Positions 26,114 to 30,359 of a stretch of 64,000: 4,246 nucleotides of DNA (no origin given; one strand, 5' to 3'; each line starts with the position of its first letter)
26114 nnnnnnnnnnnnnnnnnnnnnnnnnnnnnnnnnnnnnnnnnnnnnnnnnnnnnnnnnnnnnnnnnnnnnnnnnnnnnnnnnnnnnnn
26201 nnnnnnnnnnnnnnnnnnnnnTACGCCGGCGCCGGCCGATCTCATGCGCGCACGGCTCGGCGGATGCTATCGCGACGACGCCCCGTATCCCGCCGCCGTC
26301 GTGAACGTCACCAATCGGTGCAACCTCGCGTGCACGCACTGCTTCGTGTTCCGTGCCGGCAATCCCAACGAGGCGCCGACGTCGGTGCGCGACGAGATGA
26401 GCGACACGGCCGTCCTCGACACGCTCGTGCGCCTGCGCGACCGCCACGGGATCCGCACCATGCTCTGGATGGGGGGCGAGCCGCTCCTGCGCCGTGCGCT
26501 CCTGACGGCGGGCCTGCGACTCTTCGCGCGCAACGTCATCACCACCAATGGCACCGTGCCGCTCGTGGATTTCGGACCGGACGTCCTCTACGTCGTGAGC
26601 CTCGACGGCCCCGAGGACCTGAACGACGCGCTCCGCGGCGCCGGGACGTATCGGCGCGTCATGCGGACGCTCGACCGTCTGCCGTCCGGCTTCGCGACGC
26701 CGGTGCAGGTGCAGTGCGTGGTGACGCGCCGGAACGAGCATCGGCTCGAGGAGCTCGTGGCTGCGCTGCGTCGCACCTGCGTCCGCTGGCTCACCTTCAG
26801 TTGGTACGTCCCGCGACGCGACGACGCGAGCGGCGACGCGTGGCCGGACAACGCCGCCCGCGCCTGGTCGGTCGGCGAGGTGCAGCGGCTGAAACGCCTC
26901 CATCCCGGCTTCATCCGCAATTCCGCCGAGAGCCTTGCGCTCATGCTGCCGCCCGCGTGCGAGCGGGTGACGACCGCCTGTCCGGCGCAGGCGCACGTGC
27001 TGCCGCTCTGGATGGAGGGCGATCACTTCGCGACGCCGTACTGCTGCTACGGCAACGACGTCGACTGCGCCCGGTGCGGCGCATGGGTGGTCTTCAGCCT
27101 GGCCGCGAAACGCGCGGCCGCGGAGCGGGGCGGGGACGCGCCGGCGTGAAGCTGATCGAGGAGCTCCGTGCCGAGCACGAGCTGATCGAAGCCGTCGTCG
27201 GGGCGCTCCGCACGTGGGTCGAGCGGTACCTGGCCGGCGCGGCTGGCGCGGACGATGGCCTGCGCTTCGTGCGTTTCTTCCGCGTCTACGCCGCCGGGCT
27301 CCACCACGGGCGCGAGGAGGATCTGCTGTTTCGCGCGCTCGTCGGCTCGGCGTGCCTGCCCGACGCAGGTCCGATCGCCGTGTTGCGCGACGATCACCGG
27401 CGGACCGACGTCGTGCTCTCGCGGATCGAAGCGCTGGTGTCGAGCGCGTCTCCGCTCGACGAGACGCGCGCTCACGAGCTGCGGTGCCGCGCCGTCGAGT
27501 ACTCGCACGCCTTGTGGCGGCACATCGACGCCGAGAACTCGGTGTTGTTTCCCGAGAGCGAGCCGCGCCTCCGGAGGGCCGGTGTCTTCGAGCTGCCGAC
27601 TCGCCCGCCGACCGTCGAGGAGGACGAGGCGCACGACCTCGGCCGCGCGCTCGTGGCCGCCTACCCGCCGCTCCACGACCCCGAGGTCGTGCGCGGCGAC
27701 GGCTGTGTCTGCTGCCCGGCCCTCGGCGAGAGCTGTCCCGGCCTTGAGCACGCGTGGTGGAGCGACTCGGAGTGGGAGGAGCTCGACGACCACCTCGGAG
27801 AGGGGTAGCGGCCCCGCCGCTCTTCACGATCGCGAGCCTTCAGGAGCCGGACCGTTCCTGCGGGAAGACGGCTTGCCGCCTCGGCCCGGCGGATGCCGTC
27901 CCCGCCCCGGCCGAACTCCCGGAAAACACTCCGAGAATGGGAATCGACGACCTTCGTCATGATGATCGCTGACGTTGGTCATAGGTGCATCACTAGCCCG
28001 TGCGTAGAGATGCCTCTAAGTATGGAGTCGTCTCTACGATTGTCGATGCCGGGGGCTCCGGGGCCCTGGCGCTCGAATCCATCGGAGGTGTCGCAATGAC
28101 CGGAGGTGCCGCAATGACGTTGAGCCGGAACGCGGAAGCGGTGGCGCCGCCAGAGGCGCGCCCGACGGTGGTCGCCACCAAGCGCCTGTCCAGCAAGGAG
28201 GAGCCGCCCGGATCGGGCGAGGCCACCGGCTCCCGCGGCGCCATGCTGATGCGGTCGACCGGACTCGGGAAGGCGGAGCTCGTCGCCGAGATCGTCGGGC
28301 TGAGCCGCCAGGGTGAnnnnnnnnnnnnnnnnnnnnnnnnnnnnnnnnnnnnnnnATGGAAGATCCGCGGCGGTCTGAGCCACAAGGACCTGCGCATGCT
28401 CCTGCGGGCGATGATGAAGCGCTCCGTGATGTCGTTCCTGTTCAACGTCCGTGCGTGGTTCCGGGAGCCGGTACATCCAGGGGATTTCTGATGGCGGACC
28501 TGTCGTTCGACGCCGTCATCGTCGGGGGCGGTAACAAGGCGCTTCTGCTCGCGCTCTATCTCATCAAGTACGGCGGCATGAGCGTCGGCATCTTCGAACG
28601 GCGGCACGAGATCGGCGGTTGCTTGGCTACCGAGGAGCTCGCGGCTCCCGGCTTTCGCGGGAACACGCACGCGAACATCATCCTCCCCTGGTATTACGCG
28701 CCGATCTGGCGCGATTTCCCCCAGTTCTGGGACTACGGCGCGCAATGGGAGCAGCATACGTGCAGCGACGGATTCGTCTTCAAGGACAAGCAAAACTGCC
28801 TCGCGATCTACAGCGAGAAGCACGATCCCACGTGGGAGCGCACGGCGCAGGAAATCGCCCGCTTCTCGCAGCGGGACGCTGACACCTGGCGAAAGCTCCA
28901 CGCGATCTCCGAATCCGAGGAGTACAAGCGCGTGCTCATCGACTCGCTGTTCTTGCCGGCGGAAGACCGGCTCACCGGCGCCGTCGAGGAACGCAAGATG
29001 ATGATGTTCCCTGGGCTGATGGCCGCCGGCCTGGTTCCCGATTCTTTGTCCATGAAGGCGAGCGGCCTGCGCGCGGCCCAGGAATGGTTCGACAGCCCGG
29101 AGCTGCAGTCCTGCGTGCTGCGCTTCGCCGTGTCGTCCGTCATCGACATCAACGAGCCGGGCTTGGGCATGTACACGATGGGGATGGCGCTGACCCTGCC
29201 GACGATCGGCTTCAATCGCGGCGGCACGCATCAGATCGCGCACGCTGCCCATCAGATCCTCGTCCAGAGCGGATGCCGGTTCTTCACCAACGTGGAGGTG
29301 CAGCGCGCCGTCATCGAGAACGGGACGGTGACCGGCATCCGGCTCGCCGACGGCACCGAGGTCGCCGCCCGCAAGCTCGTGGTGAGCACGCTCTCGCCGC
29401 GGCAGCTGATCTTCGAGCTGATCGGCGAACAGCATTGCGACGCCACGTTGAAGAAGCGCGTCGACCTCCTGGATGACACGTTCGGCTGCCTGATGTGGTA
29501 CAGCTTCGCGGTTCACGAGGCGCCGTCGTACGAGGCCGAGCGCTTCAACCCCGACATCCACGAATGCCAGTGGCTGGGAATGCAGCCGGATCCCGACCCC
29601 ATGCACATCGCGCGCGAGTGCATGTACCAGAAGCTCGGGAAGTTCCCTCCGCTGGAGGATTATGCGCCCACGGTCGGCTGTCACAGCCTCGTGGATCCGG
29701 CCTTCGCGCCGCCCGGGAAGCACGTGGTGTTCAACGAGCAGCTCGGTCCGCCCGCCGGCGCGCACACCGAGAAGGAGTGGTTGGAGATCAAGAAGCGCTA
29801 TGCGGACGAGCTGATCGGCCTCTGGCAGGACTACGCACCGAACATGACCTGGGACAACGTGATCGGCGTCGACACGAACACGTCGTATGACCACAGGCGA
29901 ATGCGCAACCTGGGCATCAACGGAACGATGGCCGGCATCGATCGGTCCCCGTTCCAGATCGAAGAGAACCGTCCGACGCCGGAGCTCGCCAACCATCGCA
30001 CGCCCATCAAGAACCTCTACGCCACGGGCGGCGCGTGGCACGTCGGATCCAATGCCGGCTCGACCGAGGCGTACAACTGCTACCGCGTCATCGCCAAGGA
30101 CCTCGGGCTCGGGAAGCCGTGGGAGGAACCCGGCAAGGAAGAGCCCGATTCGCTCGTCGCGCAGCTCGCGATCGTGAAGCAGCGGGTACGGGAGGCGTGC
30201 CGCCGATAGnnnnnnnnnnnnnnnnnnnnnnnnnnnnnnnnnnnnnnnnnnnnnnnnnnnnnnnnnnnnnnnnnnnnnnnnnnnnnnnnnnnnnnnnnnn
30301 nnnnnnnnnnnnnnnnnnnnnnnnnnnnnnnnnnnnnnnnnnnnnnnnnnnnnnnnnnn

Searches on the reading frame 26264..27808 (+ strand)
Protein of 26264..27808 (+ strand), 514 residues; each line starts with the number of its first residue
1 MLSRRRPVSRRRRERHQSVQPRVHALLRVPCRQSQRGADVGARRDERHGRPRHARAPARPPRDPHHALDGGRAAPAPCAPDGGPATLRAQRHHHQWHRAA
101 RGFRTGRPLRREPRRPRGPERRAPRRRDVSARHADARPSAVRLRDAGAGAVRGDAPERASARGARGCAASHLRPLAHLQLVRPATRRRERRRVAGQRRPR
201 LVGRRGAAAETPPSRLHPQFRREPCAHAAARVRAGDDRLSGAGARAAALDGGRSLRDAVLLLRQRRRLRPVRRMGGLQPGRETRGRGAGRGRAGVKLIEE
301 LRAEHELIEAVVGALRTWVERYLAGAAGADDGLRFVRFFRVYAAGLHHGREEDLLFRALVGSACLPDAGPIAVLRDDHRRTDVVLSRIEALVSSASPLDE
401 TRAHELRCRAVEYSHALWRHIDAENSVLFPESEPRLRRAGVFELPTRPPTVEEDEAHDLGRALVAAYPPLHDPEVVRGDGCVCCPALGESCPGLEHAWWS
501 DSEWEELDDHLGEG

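Call 6: search_protein_families(library=pfam, proteins=[window:26264-27808:+], max_evalue=0.1)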
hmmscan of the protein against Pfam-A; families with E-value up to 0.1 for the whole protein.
window:26264-27808:+ (514 aa): 1 family
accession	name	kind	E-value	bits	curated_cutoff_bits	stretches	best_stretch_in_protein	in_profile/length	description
PF01814.28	Hemerythrin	-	8.5e-15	55.8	25.3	1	297-430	2-125/127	Hemerythrin HHE cation binding domain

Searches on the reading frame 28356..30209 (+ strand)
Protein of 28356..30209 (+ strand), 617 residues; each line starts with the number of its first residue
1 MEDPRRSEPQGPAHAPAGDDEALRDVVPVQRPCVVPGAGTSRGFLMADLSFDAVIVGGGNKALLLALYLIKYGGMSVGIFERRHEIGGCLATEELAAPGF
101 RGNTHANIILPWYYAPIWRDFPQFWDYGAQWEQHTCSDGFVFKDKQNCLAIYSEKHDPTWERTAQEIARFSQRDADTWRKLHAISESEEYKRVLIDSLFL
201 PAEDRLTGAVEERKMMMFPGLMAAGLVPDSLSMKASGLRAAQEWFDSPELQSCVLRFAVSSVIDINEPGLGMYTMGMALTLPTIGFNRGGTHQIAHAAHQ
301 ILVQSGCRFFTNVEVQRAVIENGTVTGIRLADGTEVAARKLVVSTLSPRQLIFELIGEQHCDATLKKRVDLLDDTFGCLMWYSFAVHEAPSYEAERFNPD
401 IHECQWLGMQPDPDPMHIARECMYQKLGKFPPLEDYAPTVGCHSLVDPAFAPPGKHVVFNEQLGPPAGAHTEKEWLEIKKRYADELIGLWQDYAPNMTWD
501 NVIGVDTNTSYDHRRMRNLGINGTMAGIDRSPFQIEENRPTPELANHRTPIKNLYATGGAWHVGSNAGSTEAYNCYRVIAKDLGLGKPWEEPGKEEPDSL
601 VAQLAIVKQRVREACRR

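Call 6: search_protein_families(library=pfam, proteins=[window:28356-30209:+], max_evalue=0.1)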
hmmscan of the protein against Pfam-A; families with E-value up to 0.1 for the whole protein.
window:28356-30209:+ (617 aa): 9 families
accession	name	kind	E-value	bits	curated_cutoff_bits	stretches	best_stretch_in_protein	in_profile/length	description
PF13450.12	NAD_binding_8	-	4.1e-08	33.8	21.9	1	55-121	1-65/68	NAD(P)-binding Rossmann-like domain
PF01266.30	DAO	-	4.1e-06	27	27.9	1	52-166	1-108/353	FAD dependent oxidoreductase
PF01593.30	Amino_oxidase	-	1.4e-05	25.1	19.8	1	66-351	7-259/443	Flavin containing amine oxidoreductase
PF07992.20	Pyr_redox_2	-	0.00033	20.6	26.1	0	52-87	144-178/291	Pyridine nucleotide-disulphide oxidoreductase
PF00890.30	FAD_binding_2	-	0.0012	18.5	20.4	0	290-356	140-213/414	FAD binding domain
PF13454.12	NAD_binding_9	-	0.0054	17.2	21.8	1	54-127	1-71/155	FAD-NAD(P)-binding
PF00070.33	Pyr_redox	-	0.0076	17.2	22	0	53-87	2-35/82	Pyridine nucleotide-disulphide oxidoreductase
PF01946.23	Thi4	-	0.032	13.9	26.2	0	51-89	18-56/235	Thi4 family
PF06100.17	MCRA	-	0.046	13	23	1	52-101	3-55/495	MCRA family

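Call 42: search_solved_structures(query=window:28488-30206:+, max_evalue=0.00001)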
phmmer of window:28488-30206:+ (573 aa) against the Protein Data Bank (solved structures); distinct sequences matched with E-value up to 0.00001: 0.

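Call 59: search_protein_families(library=ncbifam, proteins=[window:28488-30206:+], max_evalue=0.001)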
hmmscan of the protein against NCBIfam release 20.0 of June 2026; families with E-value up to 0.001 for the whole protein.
window:28488-30206:+ (573 aa): 8 families
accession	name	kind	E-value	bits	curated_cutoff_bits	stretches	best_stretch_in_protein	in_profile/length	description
NF045689.1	BCarotKetCrtO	equivalog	1.4e-41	142.7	1000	1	6-537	3-537/563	beta-carotene ketolase CrtO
TIGR02734.1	crtI_fam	subfamily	2.5e-09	36.4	238.1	1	9-338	1-307/504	phytoene desaturase family protein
NF005560.0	PRK07233.1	equivalog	1.7e-08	33.8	252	0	10-50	4-43/435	hypothetical protein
NF045637.1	carotdesatCrtDProt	equivalog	4e-08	32.2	580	1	244-323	218-296/485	1-hydroxycarotenoid 3,4-desaturase CrtD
TIGR02730.1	carot_isom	equivalog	1.3e-06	27.5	586.9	1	238-300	219-281/493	carotenoid isomerase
NF058655.1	CrtID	equivalog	3.8e-06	26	640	1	10-301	2-271/478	bifunctional phytoene desaturase/3,4-desaturase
TIGR02733.1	desat_CrtD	equivalog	0.00035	19.4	549.7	0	256-340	240-327/492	C-3',4' desaturase CrtD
NF042421.1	hydcarot_desat_CrtD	equivalog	0.00046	18.8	500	0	8-301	3-275/487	1-hydroxycarotenoid 3,4-desaturase CrtD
